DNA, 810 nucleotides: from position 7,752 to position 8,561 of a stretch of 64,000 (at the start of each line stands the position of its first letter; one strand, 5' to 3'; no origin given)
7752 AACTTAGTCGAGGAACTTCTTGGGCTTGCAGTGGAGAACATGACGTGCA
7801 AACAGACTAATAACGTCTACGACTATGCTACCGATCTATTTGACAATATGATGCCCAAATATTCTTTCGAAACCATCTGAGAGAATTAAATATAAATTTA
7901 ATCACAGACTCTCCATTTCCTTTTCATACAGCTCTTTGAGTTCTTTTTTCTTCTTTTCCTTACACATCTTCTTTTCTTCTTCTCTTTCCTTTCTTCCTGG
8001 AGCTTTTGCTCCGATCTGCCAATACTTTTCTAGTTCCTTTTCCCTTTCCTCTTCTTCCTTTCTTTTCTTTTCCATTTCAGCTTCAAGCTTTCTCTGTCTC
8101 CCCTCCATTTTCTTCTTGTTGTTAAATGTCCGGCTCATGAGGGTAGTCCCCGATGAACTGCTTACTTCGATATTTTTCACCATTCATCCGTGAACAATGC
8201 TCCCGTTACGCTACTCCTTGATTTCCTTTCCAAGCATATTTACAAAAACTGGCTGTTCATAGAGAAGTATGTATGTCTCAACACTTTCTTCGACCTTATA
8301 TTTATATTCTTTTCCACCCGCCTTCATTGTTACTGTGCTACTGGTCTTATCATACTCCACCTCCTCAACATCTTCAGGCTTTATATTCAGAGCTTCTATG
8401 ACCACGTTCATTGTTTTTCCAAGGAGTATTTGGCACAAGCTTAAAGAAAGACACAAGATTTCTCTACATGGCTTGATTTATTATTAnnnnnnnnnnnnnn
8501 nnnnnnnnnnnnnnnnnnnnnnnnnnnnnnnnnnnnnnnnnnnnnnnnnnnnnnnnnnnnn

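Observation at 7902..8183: Candidate Lso2/CCDC124-type ribosome hibernation factor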

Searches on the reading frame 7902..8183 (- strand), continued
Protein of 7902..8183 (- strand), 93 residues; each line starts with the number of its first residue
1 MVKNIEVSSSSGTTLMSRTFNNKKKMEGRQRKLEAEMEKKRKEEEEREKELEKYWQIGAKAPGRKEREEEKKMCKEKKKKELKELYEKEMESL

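Call 60: find_homologous_proteins(query=A4, max_evalue=0.001)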
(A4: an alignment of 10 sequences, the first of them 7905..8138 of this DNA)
Query A4 (10 sequences) (78 aa, profile of the alignment): 11 proteins with E <= 0.001 among 8000 candidates.
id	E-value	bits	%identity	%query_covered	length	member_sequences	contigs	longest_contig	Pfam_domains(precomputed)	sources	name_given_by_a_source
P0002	1.6e-29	120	74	99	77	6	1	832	PF22048.2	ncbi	-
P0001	2.0e-28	116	79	100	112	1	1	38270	PF22048.2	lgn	-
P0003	2.0e-28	116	63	100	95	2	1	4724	PF22048.2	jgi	jgi:hypothetical protein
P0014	2.3e-27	113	61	99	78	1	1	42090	PF22048.2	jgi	jgi:hypothetical protein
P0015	1.4e-24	104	57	96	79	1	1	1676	PF22048.2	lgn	-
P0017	7.6e-24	102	45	100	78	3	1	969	PF22048.2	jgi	jgi:hypothetical protein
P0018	2.1e-23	100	37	96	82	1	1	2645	PF22048.2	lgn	-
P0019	5.8e-23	99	69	100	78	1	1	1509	PF22048.2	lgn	-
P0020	2.8e-22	97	53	100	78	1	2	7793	PF22048.2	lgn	-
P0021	1.3e-14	72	47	96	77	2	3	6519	PF22048.2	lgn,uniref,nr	uniref:Chain LNN Lso2 n=1 Tax=Paranosema locustae TaxID=235221 RepID=UPI00187D6DEC|nr:Chain LNN, Lso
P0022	1.2e-6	47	49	47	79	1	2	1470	PF22048.2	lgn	-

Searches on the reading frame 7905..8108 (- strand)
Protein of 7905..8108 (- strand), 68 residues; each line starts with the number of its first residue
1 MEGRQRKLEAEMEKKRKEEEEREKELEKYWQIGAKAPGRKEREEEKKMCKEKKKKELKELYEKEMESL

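Call 61: list_cluster_members(proteins=[window:7905-8108:-, window:7905-8075:-, window:6498-7877:+, L001:5103-5336:+, P0019, P0020, P0014])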
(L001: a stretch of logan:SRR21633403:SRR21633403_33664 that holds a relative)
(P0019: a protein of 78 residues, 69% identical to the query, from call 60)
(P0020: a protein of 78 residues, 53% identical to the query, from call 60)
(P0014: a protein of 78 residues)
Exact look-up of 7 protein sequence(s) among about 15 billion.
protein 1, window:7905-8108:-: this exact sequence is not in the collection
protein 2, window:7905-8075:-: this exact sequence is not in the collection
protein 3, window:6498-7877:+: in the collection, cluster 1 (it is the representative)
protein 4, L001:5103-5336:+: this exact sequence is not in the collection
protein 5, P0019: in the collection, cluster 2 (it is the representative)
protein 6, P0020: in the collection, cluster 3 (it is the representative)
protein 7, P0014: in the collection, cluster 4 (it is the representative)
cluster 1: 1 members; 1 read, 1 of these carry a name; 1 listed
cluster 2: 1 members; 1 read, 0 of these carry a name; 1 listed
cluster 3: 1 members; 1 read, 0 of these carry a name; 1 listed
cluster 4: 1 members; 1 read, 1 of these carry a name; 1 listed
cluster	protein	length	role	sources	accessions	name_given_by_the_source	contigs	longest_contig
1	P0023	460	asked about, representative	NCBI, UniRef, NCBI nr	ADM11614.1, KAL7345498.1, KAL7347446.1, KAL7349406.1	putative cyclosome/anaphase-promoting complex protein [Encephalitozoon intestinalis ATCC ... | Cyclosome/anaphase-promoting complex protein n=1 Tax=Encephalitozoon intestinalis (strain ...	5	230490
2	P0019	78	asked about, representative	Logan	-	-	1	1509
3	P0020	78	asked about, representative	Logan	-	-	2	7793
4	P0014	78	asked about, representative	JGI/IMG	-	hypothetical protein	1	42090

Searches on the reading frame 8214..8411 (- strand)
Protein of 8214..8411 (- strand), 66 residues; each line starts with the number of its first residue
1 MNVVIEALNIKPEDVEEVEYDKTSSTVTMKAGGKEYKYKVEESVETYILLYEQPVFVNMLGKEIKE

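Call 38: search_protein_families(library=pfam, proteins=[window:8214-8411:-], max_evalue=0.1)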
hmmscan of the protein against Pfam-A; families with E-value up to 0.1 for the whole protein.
window:8214-8411:- (66 aa): 2 families
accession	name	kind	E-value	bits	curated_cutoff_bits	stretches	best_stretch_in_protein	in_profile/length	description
PF07833.16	Cu_amine_oxidN1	-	0.02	15.3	24.2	1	2-43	25-60/108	Copper amine oxidase N-terminal domain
PF04432.18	FrhB_FdhB_C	-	0.051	13.9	23.3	1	4-42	50-86/150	Coenzyme F420 hydrogenase/dehydrogenase, beta subunit C terminus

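Call 62: search_solved_structures(query=window:8214-8411:-, max_evalue=1)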
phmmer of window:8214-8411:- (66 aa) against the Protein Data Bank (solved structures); distinct sequences matched with E-value up to 1: 1.
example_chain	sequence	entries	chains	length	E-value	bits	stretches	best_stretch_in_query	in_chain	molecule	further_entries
8d8k_K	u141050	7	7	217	0.25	15.3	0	12-49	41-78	37S ribosomal protein S18, mitochondrial | Small ribosomal subunit protein uS11m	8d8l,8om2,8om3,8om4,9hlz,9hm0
